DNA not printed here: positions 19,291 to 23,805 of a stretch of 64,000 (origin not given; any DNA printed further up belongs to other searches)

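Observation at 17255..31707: DISARM-class-1-like defence operon with a fused helicase/DUF1998 protein and an HNH nuclease plus unknown protein in place of the PLD gene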

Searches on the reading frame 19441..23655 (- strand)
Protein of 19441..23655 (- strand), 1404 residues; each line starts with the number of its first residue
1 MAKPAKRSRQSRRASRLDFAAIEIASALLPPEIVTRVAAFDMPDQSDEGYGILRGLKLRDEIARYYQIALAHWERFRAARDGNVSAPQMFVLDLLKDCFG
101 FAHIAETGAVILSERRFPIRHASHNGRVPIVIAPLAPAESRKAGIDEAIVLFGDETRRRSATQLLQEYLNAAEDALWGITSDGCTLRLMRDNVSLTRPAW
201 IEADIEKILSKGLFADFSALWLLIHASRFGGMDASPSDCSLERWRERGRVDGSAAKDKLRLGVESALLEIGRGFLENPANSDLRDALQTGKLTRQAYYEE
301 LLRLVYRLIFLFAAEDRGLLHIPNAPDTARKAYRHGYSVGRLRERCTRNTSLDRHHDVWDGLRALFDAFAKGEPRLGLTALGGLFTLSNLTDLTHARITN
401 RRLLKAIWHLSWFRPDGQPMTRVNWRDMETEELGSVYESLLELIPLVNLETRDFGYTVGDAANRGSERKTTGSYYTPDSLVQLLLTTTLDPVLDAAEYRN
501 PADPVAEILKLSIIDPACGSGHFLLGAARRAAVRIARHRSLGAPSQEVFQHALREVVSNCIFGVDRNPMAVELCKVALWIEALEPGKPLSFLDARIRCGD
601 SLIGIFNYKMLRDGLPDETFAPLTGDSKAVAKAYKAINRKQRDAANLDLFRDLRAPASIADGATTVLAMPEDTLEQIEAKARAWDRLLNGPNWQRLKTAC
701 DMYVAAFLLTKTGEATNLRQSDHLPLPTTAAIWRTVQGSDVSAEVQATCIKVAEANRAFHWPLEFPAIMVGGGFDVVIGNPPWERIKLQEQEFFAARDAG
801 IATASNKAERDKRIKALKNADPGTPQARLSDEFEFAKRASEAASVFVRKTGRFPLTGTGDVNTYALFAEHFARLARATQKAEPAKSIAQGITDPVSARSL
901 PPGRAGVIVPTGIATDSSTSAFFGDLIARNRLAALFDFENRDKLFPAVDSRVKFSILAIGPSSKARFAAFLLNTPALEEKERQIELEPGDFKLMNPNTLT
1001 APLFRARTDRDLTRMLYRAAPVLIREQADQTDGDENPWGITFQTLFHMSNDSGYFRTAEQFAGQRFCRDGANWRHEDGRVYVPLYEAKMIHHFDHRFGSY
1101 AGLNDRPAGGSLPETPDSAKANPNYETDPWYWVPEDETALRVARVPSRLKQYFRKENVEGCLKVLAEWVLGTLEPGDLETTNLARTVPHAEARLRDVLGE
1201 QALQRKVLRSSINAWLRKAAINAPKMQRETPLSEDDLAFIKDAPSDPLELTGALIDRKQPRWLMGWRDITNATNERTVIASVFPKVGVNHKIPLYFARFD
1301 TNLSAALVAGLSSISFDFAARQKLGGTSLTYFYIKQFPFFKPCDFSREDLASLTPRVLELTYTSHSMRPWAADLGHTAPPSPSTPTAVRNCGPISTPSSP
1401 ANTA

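Call 3: search_protein_families(library=pfam, proteins=[window:19441-23655:-], max_evalue=0.01)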
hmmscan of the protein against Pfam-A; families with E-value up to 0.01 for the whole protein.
window:19441-23655:- (1404 aa): 4 families
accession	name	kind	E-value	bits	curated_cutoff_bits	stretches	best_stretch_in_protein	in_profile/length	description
PF07669.17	Eco57I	-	1.6e-14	54.8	25.3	1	559-792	1-93/171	Eco57I restriction-modification methylase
PF02384.22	N6_Mtase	-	6.8e-08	32.6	20.4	1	466-582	20-101/311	N-6 DNA Methylase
PF20473.4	MmeI_Mtase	-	1.3e-05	24.9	27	1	507-581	17-85/259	MmeI, DNA-methyltransferase domain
PF01170.24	UPF0020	-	0.00057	20.1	22.3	0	512-576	31-94/197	RMKL-like, methyltransferase domain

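Call 4: search_protein_families(library=padloc, proteins=[window:19441-23655:-], max_evalue=0.01)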
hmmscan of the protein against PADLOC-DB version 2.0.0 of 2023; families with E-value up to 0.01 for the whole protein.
window:19441-23655:- (1404 aa): 49 families (the best 25 are shown)
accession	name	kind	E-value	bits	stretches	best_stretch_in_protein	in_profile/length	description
PDLC02643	DrmMI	-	1.1e-71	240.1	2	464-784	548-879/1347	DrmMI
PDLC02638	DrmMI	-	1.2e-55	187.1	2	464-785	547-883/935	DrmMI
PDLC03622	REase_MTase_IIG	-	1.2e-36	123.5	3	553-613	592-651/1524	Type IIG restriction enzyme-methyltransferase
PDLC03618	REase_MTase_IIG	-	6.3e-33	111.2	3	552-793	660-885/1429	Type IIG restriction enzyme-methyltransferase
PDLC03613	REase_MTase_IIG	-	4.5e-31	105.4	3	556-604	566-614/1250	Type IIG restriction enzyme-methyltransferase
PDLC02645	DrmMI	-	7.6e-31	105.1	3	552-611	660-719/772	DrmMI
PDLC02644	DrmMI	-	4e-29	99.2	3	552-611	176-235/988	DrmMI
PDLC02646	DrmMI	-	1.6e-26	90.7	1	534-783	27-292/792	DrmMI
PDLC03620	REase_MTase_IIG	-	1.4e-24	83.9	3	554-615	675-736/1378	Type IIG restriction enzyme-methyltransferase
PDLC03614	REase_MTase_IIG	-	6.5e-22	75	3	464-613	521-688/1584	Type IIG restriction enzyme-methyltransferase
PDLC03611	REase_MTase_IIG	-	9.2e-22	74.3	2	466-605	512-654/1532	Type IIG restriction enzyme-methyltransferase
PDLC03629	REase_MTase_IIG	-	1.3e-21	74.2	2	460-611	370-542/1182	Type IIG restriction enzyme-methyltransferase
PDLC02639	DrmMI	-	3.8e-21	73.1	1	469-612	248-394/803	DrmMI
PDLC03609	REase_MTase_IIG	-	2.4e-19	66.7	2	508-604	434-533/1066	Type IIG restriction enzyme-methyltransferase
PDLC02529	PglX|PglXI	-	4.6e-17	59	1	469-605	197-322/1189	PglX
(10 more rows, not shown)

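Call 5: search_protein_families(library=ncbifam, proteins=[window:19441-23655:-], max_evalue=0.01)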
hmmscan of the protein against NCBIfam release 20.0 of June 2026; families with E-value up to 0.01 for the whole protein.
window:19441-23655:- (1404 aa): 6 families
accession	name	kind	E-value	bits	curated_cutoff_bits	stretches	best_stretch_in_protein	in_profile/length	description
NF033451.1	BREX_2_MTaseX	equivalog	2.6e-17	61.9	400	1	466-608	190-321/1185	BREX-2 system adenine-specific DNA-methyltransferase PglX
NF033455.1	BREX_6_MTaseX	exception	8.9e-08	30.1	900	1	507-582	326-400/1319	BREX-6 system adenine-specific DNA-methyltransferase PglX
TIGR02987.1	met_A_Alw26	exception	4.7e-07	28.9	353.5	0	764-794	112-133/523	Alw26I/Eco31I/Esp3I family type II restriction adenine-specific DNA-methyltransferase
NF033452.1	BREX_1_MTaseX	exception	2.6e-05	22.3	500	1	508-785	312-519/1210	BREX-1 system adenine-specific DNA-methyltransferase PglX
NF047738.1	antiphage_MADS2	equivalog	4.6e-05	21.9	720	1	470-580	309-407/654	methylation-associated defense system DNA methyltransferase MAD2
NF033454.1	BREX_5_MTaseX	exception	0.0017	16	900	1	509-580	301-366/1404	BREX-5 system adenine-specific DNA-methyltransferase PglX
